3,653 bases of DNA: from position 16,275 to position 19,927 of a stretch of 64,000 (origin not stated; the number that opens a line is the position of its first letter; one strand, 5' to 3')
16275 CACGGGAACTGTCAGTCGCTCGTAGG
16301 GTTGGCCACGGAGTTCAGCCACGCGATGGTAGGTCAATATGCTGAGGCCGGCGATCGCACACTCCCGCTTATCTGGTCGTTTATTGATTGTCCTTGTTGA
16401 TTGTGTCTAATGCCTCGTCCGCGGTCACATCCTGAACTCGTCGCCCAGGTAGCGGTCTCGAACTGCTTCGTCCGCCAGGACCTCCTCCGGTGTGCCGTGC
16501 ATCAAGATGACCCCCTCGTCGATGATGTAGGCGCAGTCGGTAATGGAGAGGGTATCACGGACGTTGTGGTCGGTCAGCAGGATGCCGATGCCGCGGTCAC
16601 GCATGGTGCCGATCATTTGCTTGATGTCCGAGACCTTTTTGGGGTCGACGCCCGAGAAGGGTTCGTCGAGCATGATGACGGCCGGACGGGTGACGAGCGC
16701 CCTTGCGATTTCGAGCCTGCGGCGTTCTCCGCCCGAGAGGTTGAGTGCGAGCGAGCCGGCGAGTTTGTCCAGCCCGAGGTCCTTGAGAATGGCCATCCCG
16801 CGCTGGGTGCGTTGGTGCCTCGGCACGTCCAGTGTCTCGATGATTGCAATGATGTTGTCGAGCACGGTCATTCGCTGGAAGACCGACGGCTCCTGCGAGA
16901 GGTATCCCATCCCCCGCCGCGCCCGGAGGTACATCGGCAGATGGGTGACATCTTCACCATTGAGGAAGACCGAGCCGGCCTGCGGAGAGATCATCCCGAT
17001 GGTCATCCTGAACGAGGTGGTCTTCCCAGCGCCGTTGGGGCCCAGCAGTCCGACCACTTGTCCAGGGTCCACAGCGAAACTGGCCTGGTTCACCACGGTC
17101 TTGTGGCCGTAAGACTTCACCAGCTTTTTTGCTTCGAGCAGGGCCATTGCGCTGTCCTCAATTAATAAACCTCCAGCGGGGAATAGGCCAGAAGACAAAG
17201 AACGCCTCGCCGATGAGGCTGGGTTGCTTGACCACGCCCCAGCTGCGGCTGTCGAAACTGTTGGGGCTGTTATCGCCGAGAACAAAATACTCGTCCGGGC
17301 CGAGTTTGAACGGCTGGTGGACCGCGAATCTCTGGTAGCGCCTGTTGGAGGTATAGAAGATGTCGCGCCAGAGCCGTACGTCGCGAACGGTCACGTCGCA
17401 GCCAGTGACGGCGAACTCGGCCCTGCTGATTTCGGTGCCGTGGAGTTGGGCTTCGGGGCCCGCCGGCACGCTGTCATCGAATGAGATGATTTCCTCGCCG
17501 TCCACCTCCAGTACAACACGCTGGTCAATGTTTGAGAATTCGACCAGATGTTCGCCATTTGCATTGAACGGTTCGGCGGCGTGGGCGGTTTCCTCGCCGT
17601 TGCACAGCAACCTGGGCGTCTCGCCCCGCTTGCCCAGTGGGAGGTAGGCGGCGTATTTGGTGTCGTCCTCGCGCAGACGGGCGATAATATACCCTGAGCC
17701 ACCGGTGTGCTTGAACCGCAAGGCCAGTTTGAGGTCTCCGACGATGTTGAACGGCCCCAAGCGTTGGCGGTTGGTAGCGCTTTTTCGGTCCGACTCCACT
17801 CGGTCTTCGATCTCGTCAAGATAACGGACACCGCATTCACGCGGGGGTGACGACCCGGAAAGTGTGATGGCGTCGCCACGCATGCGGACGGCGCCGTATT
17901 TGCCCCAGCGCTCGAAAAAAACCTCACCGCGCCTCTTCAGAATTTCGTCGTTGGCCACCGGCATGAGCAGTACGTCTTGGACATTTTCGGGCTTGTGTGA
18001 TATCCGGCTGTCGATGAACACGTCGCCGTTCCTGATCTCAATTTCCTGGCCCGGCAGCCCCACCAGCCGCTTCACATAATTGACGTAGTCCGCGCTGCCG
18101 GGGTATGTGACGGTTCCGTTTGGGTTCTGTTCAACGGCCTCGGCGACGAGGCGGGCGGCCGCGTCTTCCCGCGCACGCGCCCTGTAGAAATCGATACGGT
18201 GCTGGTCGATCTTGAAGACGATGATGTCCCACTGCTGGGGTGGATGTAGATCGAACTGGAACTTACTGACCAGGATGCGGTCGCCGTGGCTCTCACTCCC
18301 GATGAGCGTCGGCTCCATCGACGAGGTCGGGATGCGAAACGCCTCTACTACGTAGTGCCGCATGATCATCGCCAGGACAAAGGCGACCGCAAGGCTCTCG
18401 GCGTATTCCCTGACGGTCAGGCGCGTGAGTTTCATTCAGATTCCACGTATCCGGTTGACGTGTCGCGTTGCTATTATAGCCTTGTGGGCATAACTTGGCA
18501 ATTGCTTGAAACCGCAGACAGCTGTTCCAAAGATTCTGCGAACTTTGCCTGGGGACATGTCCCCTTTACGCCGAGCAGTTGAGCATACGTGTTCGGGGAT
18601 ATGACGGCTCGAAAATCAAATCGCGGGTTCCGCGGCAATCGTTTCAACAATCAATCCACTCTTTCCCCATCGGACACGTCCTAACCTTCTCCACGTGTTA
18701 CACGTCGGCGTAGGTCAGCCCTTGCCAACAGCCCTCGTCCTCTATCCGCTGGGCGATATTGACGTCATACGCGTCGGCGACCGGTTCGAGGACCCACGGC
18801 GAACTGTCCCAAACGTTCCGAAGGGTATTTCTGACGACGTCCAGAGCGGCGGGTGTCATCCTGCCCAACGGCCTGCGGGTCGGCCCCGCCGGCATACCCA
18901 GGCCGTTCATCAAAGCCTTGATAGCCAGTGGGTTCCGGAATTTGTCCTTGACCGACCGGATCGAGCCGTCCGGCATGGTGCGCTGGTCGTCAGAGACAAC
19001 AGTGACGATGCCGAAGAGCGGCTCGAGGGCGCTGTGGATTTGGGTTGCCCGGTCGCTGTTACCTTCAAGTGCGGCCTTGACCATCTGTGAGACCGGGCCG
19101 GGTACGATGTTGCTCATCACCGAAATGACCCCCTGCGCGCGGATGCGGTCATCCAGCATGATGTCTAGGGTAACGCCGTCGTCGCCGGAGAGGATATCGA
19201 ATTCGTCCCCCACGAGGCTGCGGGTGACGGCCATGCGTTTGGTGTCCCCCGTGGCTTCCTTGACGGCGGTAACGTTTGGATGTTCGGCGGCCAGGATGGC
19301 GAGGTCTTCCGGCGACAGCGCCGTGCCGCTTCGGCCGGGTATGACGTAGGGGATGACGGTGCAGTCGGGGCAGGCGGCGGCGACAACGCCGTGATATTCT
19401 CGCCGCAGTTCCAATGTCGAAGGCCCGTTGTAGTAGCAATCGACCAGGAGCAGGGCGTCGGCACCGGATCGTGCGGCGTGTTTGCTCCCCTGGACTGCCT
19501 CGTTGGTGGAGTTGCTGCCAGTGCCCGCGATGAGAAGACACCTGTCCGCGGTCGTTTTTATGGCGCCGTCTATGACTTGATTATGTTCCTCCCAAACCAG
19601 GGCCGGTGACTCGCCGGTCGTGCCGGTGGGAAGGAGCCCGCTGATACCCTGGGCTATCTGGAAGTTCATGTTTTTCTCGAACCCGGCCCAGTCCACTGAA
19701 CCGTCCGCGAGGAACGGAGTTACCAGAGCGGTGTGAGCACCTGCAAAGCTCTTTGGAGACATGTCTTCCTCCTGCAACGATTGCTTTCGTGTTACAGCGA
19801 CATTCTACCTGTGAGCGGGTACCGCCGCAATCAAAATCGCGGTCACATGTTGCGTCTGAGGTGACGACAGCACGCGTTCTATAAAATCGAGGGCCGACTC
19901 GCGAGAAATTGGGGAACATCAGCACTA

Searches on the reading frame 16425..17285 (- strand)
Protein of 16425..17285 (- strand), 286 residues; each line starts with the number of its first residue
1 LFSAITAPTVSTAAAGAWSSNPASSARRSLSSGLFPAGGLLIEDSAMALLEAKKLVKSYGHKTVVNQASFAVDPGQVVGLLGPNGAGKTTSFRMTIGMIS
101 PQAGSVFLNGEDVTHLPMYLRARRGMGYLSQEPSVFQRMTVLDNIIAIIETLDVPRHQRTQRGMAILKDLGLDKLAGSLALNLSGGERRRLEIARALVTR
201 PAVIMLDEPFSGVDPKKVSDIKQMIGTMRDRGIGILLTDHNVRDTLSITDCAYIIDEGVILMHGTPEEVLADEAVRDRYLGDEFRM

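Call 75: search_protein_families(library=pfam, proteins=[window:16425-17285:-], max_evalue=0.00001)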
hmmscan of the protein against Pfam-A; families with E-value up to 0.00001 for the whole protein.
window:16425-17285:- (286 aa): 2 families
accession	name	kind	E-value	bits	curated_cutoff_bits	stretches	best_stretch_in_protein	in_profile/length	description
PF00005.33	ABC_tran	-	6.9e-34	117.8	25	1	66-210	2-136/137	ABC transporter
PF12399.14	BCA_ABC_TP_C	-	5e-06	26.4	25.5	1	261-284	3-26/27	Branched-chain amino acid ATP-binding cassette transporter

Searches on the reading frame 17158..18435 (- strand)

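Call 75: search_protein_families(library=pfam, proteins=[window:17158-18435:-], max_evalue=0.00001)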
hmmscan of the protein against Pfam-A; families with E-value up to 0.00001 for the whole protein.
window:17158-18435:- (425 aa): 1 family
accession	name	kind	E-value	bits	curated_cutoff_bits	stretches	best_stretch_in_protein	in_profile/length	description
PF10502.14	Peptidase_S26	-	1.3e-35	123.2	22.9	2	9-147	2-100/168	Signal peptidase, peptidase S26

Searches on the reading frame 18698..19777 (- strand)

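Call 75: search_protein_families(library=pfam, proteins=[window:18698-19777:-], max_evalue=0.00001)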
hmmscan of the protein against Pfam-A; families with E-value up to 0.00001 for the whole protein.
window:18698-19777:- (359 aa): 1 family
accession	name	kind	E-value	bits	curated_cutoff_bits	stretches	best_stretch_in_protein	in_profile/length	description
PF00701.28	DHDPS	-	1.4e-65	221.4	22.1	1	11-319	2-286/289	Dihydrodipicolinate synthetase family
